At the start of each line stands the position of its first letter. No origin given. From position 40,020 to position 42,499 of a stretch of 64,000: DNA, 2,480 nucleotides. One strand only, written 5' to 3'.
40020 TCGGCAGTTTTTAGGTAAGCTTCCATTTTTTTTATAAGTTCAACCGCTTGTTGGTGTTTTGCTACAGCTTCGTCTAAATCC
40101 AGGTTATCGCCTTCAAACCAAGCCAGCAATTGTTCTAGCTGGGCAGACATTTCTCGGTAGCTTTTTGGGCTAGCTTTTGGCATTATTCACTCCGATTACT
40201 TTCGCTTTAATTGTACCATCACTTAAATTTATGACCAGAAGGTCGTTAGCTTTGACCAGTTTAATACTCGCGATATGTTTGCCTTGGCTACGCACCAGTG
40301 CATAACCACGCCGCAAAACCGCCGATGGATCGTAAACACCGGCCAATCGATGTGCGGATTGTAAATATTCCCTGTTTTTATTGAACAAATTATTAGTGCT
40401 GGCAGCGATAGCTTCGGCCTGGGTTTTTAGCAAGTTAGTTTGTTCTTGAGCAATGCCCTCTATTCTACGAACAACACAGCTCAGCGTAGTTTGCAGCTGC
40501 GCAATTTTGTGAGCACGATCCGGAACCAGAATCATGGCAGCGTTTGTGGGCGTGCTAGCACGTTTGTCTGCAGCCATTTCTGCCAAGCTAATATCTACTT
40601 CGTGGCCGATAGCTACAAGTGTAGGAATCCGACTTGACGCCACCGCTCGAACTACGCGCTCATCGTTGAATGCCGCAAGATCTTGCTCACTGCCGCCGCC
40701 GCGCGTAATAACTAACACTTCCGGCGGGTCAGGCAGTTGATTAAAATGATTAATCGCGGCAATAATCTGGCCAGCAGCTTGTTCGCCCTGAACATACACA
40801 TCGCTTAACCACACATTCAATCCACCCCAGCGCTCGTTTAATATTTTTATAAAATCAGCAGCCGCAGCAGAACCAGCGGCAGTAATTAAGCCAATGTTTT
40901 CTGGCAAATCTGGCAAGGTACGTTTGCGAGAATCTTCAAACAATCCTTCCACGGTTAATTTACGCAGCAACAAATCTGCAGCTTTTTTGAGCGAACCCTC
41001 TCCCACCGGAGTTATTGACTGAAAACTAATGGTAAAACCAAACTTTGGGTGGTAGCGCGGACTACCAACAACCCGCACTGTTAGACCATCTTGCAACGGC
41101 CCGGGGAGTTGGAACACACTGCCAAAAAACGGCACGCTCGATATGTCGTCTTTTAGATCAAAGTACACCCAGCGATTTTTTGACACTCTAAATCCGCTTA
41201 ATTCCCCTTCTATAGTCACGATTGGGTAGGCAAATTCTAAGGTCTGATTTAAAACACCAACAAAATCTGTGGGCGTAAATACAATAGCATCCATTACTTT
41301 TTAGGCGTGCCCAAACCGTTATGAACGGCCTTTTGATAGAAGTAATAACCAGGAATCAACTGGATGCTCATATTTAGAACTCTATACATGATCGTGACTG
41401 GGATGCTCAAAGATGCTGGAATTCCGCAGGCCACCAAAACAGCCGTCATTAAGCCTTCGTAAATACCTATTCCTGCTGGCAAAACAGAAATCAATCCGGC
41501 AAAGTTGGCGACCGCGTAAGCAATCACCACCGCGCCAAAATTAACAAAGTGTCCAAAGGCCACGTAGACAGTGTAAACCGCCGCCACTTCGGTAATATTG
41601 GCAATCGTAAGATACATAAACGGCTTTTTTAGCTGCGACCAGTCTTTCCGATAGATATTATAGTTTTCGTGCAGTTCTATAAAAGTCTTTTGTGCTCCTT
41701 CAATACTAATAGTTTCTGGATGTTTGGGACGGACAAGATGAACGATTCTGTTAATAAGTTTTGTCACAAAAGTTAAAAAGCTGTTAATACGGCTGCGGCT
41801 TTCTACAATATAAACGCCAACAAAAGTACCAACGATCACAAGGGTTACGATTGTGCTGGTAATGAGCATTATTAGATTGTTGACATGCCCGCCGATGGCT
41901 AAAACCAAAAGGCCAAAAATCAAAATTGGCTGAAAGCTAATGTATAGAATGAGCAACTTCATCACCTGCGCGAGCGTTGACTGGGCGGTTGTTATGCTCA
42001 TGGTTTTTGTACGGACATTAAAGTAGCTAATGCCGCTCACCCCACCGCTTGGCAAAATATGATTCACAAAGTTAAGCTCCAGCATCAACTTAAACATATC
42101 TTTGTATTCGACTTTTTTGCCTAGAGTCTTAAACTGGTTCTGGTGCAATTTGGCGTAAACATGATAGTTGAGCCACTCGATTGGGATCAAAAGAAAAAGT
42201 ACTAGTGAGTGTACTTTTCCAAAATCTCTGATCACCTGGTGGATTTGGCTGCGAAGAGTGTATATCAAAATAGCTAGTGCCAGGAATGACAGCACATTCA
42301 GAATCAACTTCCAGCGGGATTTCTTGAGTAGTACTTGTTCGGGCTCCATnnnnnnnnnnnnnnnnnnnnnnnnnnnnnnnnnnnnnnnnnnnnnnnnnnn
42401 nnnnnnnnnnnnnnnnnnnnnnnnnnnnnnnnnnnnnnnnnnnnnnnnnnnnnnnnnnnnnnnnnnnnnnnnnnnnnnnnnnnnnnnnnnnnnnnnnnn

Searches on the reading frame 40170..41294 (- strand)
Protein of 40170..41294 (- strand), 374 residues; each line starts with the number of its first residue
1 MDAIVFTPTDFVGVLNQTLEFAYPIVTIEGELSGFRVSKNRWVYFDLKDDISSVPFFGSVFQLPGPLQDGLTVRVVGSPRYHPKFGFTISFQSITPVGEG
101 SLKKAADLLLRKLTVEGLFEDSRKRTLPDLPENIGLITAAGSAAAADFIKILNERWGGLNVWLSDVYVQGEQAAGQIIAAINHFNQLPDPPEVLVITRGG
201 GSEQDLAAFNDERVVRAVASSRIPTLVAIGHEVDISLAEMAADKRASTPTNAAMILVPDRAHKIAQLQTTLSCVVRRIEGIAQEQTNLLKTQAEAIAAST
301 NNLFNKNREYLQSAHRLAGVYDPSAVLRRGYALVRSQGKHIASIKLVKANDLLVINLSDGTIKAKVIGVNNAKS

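Call 46: search_protein_families(library=pfam, proteins=[window:40170-41294:-], max_evalue=0.00001)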
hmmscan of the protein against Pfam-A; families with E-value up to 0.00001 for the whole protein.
window:40170-41294:- (374 aa): 2 families
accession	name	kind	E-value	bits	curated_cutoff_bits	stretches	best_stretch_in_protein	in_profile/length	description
PF02601.20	Exonuc_VII_L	-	1.4e-67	228.8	35.9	2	118-290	1-172/315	Exonuclease VII, large subunit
PF13742.12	tRNA_anti_2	-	1.6e-08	35.1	27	1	15-94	10-94/95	OB-fold nucleic acid binding domain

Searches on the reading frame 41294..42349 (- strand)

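Call 46: search_protein_families(library=pfam, proteins=[window:41294-42349:-], max_evalue=0.00001)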
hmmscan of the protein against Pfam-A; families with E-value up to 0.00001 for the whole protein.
window:41294-42349:- (351 aa): 1 family
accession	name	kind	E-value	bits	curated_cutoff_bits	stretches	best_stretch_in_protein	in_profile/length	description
PF03706.18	LPG_synthase_TM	-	3.2e-28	99.5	33.4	1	19-334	2-302/302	Lysylphosphatidylglycerol synthase TM region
